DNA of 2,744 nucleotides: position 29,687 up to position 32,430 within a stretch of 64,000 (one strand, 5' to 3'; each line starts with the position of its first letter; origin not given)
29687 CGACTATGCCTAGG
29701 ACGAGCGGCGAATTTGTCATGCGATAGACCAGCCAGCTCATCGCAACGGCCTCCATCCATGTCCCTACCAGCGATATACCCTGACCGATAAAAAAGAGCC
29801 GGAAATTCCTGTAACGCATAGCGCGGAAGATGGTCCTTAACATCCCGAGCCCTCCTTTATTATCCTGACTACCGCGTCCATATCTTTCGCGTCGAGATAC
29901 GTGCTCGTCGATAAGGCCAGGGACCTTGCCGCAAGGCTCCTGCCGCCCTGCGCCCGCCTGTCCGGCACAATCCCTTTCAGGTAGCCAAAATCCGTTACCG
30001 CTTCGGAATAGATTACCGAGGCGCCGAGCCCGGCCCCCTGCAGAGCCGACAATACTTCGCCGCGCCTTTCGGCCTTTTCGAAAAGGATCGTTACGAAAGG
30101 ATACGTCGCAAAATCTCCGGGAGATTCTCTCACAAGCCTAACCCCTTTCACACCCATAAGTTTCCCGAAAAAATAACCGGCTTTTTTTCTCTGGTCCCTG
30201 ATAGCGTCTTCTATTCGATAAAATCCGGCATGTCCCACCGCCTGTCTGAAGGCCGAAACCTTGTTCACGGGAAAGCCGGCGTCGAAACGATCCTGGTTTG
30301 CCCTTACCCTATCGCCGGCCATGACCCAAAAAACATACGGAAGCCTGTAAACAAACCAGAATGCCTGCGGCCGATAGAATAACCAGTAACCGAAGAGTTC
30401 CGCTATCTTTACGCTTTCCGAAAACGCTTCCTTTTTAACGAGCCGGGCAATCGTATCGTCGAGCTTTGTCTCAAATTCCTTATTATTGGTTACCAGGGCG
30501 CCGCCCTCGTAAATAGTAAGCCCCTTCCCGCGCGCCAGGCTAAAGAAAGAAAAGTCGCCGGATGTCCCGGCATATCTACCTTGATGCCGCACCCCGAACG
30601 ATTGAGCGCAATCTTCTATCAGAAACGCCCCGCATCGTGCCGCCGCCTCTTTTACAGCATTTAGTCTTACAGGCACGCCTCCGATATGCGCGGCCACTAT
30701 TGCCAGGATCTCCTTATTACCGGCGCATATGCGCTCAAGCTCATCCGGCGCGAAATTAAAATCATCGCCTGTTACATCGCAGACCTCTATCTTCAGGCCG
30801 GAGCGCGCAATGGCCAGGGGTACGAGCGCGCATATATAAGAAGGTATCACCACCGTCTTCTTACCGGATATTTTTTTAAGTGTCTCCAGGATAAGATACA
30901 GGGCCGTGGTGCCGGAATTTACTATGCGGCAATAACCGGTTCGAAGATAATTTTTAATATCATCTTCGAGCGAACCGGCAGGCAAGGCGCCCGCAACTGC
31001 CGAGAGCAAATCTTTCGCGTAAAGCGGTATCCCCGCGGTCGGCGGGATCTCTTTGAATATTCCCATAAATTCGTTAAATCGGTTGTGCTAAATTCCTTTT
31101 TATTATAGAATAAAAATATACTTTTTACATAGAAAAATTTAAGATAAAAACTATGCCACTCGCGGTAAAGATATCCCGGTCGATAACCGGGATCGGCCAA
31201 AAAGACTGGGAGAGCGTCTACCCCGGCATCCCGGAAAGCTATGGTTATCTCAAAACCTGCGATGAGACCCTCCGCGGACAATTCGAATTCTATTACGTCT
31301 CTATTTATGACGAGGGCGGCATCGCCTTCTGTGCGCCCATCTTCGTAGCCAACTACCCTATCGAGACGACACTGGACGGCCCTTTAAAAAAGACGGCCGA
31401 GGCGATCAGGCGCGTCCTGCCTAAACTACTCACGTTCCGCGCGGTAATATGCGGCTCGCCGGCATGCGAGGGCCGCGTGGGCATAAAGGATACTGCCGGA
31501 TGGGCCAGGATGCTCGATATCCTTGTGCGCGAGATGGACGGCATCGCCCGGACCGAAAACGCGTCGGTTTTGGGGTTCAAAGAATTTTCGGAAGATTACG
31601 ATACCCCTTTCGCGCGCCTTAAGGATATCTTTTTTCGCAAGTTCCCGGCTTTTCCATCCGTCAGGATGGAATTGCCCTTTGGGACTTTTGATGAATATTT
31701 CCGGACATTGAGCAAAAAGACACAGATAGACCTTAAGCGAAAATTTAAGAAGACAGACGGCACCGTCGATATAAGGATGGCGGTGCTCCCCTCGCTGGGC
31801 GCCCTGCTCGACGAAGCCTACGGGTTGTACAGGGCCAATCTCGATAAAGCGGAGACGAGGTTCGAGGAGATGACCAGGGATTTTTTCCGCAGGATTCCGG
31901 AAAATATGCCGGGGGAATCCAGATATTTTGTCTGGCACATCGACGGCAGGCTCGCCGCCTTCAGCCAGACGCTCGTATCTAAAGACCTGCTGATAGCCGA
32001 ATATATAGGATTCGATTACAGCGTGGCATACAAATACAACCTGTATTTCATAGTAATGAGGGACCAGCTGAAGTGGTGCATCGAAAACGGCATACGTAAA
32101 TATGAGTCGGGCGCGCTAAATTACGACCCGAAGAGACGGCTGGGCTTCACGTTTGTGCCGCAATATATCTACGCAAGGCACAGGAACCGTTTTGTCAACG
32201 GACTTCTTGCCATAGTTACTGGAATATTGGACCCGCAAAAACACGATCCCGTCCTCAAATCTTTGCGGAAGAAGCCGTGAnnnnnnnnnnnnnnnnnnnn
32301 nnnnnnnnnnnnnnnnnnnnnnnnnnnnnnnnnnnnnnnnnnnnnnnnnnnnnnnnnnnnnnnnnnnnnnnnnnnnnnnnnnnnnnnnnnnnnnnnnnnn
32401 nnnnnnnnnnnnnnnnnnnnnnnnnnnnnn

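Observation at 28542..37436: Candidate amino-sugar/aminoacyl glycoconjugate modification locus with two divergent FemAB-like GNAT paralogs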

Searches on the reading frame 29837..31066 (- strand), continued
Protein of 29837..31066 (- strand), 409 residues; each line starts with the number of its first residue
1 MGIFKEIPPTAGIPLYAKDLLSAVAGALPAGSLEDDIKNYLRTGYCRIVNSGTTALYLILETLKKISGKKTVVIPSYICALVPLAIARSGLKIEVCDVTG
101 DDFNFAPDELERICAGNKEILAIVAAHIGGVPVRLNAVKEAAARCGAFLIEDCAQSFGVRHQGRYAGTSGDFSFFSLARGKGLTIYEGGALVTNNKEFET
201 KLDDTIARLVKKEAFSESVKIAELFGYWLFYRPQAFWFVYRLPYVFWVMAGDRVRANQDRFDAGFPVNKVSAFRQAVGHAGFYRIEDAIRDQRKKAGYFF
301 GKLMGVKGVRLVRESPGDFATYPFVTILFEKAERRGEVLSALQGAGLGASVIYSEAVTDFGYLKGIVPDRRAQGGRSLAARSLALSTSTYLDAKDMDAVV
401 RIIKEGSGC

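Call 55: find_related_loci(query=A2, collection=metagenome_contigs, flank=10000)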
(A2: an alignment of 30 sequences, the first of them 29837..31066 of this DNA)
Query A2 (409 aa) in metagenome_contigs; peptide patterns used: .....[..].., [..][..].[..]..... (x = any residue, [..] = any of these).
600 stretches matched a pattern (row limit reached: there are more); 531 encode a relative of the query (tblastn E <= 1e-3); the best 80 are kept; 80 distinct loci.
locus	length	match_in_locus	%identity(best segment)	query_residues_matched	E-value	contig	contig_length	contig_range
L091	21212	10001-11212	56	1-403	1e-150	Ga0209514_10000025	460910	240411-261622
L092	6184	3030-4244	53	1-405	7e-141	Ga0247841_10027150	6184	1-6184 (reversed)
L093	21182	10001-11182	52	1-397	5e-138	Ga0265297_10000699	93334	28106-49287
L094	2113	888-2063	51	1-396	7e-147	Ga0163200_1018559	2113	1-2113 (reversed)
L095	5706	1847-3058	49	1-404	3e-138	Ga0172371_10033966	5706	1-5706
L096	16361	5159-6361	51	1-405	8e-137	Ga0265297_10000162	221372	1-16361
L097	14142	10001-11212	50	1-404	3e-136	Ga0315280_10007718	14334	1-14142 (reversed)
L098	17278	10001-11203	49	1-401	6e-136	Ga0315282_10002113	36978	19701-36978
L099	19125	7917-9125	49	1-403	6e-135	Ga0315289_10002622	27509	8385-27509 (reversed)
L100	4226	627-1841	48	1-405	1e-137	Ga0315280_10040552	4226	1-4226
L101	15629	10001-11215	48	1-405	2e-134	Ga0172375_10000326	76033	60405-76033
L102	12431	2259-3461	48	1-405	2e-134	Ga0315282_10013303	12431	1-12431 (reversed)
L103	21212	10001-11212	50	1-404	1e-133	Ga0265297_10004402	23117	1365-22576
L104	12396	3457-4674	48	1-406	5e-132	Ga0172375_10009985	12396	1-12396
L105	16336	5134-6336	48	1-405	3e-130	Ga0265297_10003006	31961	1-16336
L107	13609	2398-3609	45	1-404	2e-126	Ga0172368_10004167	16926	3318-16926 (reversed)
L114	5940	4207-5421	46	1-405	2e-121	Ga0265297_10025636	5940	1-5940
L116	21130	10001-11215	44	1-405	7e-121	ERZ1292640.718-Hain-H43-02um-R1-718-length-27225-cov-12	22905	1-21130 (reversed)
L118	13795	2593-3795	44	1-401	2e-118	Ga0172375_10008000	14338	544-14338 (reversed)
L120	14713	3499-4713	43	1-405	3e-115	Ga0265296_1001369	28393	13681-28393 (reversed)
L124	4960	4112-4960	53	1-283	5e-101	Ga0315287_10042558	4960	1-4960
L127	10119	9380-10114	55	1-247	9e-87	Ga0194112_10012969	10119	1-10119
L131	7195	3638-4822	34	4-405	4e-59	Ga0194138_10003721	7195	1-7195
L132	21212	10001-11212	45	1-404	3e-123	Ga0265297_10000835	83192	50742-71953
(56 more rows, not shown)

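Call 58: search_protein_families(library=pfam, proteins=[L127:6006-7283:-, L107:7687-8736:-, L116:5698-6771:-, L120:7483-8166:-, L132:3809-4234:-, L107:9696-10451:-, L118:9079-10080:-, L124:1756-3279:+, L114:1192-2493:-, L103:2045-2797:+], max_evalue=0.001)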
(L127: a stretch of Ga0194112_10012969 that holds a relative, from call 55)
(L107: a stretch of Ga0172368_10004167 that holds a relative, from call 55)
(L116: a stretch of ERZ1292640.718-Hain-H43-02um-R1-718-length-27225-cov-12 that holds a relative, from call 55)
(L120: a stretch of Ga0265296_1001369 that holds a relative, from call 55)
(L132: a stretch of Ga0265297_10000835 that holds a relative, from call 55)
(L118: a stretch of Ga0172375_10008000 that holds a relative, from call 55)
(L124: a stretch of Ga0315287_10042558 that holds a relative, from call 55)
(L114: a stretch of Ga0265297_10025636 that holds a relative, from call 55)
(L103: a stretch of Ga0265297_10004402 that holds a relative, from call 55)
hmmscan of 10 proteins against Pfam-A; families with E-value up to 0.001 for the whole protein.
L127:6006-7283:- (426 aa): 4 families
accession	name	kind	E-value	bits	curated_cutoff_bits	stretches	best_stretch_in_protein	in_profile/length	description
PF03600.22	CitMHS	-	4.2e-71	240.2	31.9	2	21-349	4-317/336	Citrate transporter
PF00939.25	Na_sulph_symp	-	8.5e-19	68.3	27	2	29-174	294-444/472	Sodium:sulfate symporter transmembrane region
PF06808.19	DctM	-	7.9e-14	51.7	23.8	2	208-423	203-411/413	Tripartite ATP-independent periplasmic transporter, DctM component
PF02040.21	ArsB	-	3.5e-13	50.2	22.2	1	11-422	3-420/423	Arsenical pump membrane protein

L107:7687-8736:- (350 aa): 2 families
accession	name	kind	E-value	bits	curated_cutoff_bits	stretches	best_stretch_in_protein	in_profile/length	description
PF04055.27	Radical_SAM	-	8.3e-24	85.1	29.5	1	93-241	4-158/166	Radical SAM superfamily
PF13353.11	Fer4_12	-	0.00036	21.3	22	1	91-180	10-98/137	4Fe-4S single cluster domain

L116:5698-6771:- (358 aa): 1 family
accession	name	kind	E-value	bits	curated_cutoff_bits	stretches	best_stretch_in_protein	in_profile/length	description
PF03773.19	ArsP_1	-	6.3e-32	111.4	32.3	1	60-354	9-293/294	Predicted permease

L120:7483-8166:- (228 aa): 2 families
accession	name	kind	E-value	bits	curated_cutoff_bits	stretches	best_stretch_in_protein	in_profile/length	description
PF03783.19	CsgG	-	3e-15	56.5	20.8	1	95-218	88-205/210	Curli production assembly/transport component CsgG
PF11769.13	DUF3313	-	0.00019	21.7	26.1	1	24-180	23-172/187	Protein of unknown function (DUF3313)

L132:3809-4234:- (142 aa): 2 families
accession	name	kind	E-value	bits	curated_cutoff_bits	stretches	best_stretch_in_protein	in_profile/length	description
PF02082.26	Rrf2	-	6.8e-29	101.1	30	1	16-142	1-130/132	Iron-dependent Transcriptional regulator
PF12802.13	MarR_2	-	0.00043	20.8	27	1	23-67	7-51/61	MarR family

L107:9696-10451:- (252 aa): 1 family
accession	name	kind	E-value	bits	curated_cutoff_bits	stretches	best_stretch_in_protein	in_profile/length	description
PF02535.28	Zip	-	1.1e-47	163.3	35.1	2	95-245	166-321/323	ZIP Zinc transporter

L118:9079-10080:- (334 aa): 4 families
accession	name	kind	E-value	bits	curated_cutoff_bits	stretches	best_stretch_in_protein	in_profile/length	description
PF18297.6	NFACT-R_2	-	2e-16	60.5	26.9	1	228-332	1-103/104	NFACT protein RNA binding domain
PF02568.20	ThiI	-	6.4e-11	42.7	20.5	1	11-146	5-144/197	Thiamine biosynthesis protein (ThiI)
PF03054.22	tRNA_Me_trans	-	6.5e-05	23.1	20.6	0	13-44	4-35/202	tRNA methyl transferase HUP domain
PF05670.18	NFACT-R_1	-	9.5e-05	23.3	29.8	1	230-310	4-89/112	NFACT protein RNA binding domain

L124:1756-3279:+ (508 aa): 10 families
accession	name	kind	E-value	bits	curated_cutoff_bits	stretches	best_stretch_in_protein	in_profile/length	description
PF01593.30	Amino_oxidase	-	4.2e-31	109.1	19.8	1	17-497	1-440/443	Flavin containing amine oxidoreductase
PF01266.30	DAO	-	3.8e-13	50.1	27.9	2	9-48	1-40/353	FAD dependent oxidoreductase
PF13450.12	NAD_binding_8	-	6.3e-13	49.2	21.9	1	12-78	1-67/68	NAD(P)-binding Rossmann-like domain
PF00890.30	FAD_binding_2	-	8.1e-12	45.5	20.4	1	9-49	1-40/414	FAD binding domain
PF12831.13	FAD_oxidored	-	3.9e-08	33.4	27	1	9-48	1-40/416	FAD dependent oxidoreductase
PF03486.20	HI0933_like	-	3e-06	27.3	50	1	9-43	2-36/244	HI0933-like protein Rossmann domain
PF01946.23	Thi4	-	2.5e-05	24.1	26.2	1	6-45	16-56/235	Thi4 family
PF07992.20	Pyr_redox_2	-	8.1e-05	22.6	26.1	0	8-40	1-33/291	Pyridine nucleotide-disulphide oxidoreductase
PF00996.24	GDI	-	0.00014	21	23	0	6-50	3-47/436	GDP dissociation inhibitor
PF01494.25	FAD_binding_3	-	0.00075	19.3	22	0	8-39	2-33/349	FAD binding domain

L114:1192-2493:- (434 aa): 1 family
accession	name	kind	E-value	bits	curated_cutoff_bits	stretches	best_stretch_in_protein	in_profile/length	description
PF03063.25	Prismane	-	1.7e-136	456.3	27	2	83-429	160-513/513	Prismane/CO dehydrogenase family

L103:2045-2797:+ (251 aa): 6 families
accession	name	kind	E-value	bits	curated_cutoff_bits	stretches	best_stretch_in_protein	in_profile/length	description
PF13561.12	adh_short_C2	-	7.1e-72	242.2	27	1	18-249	6-236/236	Enoyl-(Acyl carrier protein) reductase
PF00106.31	adh_short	-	2.9e-66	223.1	26.6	1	10-198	2-189/195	short chain dehydrogenase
PF08659.16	KR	-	1.4e-25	90.7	22.6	1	12-166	4-157/180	KR domain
PF23441.1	SDR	-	3.6e-07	30.3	27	1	143-251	149-258/258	SDR-like rossmann domain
PF01370.27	Epimerase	-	1.6e-05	24.8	20.9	1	12-151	2-120/240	NAD dependent epimerase/dehydratase family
PF03435.24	Sacchrp_dh_NADP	-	0.00061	20.6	25.1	1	19-118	8-100/129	Saccharopine dehydrogenase NADP binding domain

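Call 62: search_solved_structures(query=L090:10104-11030:-, max_evalue=0.01)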
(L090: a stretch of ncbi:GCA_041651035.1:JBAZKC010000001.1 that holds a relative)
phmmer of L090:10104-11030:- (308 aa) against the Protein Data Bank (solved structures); distinct sequences matched with E-value up to 0.01: 0.

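Call 84: search_protein_families(library=pfam, proteins=[L103:176-772:+, L103:797-2038:+, L103:2819-3076:+, L103:3069-3503:+, L103:3508-4035:+, L103:4050-5282:+, L103:7431-8939:+, L103:11979-12941:+, L103:12983-15076:+], max_evalue=0.001)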
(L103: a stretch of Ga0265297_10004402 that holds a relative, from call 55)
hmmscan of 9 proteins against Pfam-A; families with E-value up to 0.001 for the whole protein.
L103:176-772:+ (198 aa): 1 family
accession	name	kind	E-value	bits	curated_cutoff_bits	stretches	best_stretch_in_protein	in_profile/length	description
PF00202.27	Aminotran_3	-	2e-33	116.1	30.5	1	2-190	235-403/403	Aminotransferase class-III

L103:797-2038:+ (413 aa): 2 families
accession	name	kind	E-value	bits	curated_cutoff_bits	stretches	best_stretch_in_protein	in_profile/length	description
PF00109.32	ketoacyl-synt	-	3.1e-34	119.2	20.8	1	5-244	3-250/252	Beta-ketoacyl synthase, N-terminal domain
PF02801.28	Ketoacyl-synt_C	-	3.5e-26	92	20.8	1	254-368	1-118/119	Beta-ketoacyl synthase, C-terminal domain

L103:2819-3076:+ (85 aa): 2 families
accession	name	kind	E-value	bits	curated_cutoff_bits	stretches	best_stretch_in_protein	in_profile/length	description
PF00550.31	PP-binding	-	6.9e-16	58.7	20.8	1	6-71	1-65/67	Phosphopantetheine attachment site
PF23297.2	ACP_SdgA_C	-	1.6e-05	25.4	27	1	2-79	9-85/95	Highly reducing polyketide synthase sdgA, C-terminal ACP domain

L103:3069-3503:+ (144 aa): 2 families
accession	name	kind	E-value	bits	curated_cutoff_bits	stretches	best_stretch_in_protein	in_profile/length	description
PF07977.19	FabA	-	2.6e-31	108.5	23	1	11-135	1-137/138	FabA-like domain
PF01575.25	MaoC_dehydratas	-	5.5e-05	23.2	27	1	62-124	54-114/123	MaoC like domain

L103:3508-4035:+ (175 aa): 0 families

L103:4050-5282:+ (410 aa): 2 families
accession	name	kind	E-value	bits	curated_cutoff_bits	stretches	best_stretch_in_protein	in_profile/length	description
PF00109.32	ketoacyl-synt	-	3.6e-46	158.2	20.8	1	3-239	2-252/252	Beta-ketoacyl synthase, N-terminal domain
PF02801.28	Ketoacyl-synt_C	-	6.1e-38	129.9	20.8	1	247-359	1-118/119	Beta-ketoacyl synthase, C-terminal domain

L103:7431-8939:+ (502 aa): 8 families
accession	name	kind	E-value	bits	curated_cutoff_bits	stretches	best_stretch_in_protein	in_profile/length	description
PF01593.30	Amino_oxidase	-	7.9e-25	88.5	19.8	1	13-491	2-440/443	Flavin containing amine oxidoreductase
PF13450.12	NAD_binding_8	-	7.6e-13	49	21.9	1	7-73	1-67/68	NAD(P)-binding Rossmann-like domain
PF01266.30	DAO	-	1.2e-10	41.9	27.9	1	4-297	1-218/353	FAD dependent oxidoreductase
PF12831.13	FAD_oxidored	-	2e-07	31.1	27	1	4-47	1-44/416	FAD dependent oxidoreductase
PF00890.30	FAD_binding_2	-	2e-07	31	20.4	1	4-44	1-40/414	FAD binding domain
PF03486.20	HI0933_like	-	2.9e-07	30.6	50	1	4-38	2-36/244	HI0933-like protein Rossmann domain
PF07992.20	Pyr_redox_2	-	0.00017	21.6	26.1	0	3-36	1-35/291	Pyridine nucleotide-disulphide oxidoreductase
PF01134.28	GIDA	-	0.00033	20.3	22.1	0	4-32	1-29/391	Glucose inhibited division protein A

L103:11979-12941:+ (320 aa): 1 family
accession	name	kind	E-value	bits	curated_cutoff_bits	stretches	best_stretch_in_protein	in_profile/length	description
PF01207.24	Dus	-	4.7e-74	249.7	20.4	1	14-311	1-299/311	Dihydrouridine synthase (Dus)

L103:12983-15076:+ (697 aa): 8 families
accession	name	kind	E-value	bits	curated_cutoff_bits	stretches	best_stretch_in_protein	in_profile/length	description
PF17191.10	RecG_wedge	-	1.8e-35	122.4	23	1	8-173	1-159/162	RecG wedge domain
PF00271.37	Helicase_C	-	8.8e-24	84.3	23.5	1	475-584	9-108/110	Helicase conserved C-terminal domain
PF00270.35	DEAD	-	1.9e-20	73.7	26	1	267-431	2-163/167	DEAD/DEAH box helicase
PF19833.4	RecG_dom3_C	-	1.7e-13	50.8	26.8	1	613-683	2-73/87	ATP-dependent DNA helicase RecG, domain 3, C-terminal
PF01336.31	tRNA_anti-codon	-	1.5e-06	28.4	27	1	76-137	11-75/75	OB-fold nucleic acid binding domain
PF04851.21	ResIII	-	2.6e-06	27.9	22.5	1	264-427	3-162/164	Type III restriction enzyme, res subunit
PF22590.2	Cas3-like_C_2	-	0.00029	21.5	27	0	527-585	49-104/106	CRISPR-associated nuclease/helicase Cas3, C-terminal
PF14520.12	HHH_5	-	0.00038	21.3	27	1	12-35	7-30/57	Helix-hairpin-helix domain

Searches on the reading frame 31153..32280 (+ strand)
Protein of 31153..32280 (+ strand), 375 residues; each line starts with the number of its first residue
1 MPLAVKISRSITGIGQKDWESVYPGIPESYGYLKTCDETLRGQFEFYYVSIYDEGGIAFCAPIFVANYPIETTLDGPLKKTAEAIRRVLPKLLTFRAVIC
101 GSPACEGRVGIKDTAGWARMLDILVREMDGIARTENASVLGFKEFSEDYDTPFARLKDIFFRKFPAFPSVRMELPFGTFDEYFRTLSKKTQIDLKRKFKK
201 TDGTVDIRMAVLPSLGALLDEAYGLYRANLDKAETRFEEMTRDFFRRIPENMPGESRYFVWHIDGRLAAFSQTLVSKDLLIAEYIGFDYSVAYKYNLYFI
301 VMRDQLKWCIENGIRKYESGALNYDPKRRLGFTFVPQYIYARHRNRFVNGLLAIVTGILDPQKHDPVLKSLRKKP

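Call 3: search_protein_families(library=pfam, proteins=[window:31153-32280:+], max_evalue=0.01)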
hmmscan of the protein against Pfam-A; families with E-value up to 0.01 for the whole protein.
window:31153-32280:+ (375 aa): 2 families
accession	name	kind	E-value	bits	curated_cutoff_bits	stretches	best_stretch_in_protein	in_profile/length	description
PF13480.13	Acetyltransf_6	-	4.2e-13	50.1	22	1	193-325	6-140/143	Acetyltransferase (GNAT) domain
PF04339.18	FemAB_like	-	1.9e-09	37.6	27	1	90-338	89-329/369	Peptidogalycan biosysnthesis/recognition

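Call 4: search_protein_families(library=ncbifam, proteins=[window:31153-32280:+], max_evalue=0.01)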
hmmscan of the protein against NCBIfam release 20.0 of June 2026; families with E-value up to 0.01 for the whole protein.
window:31153-32280:+ (375 aa): 0 families
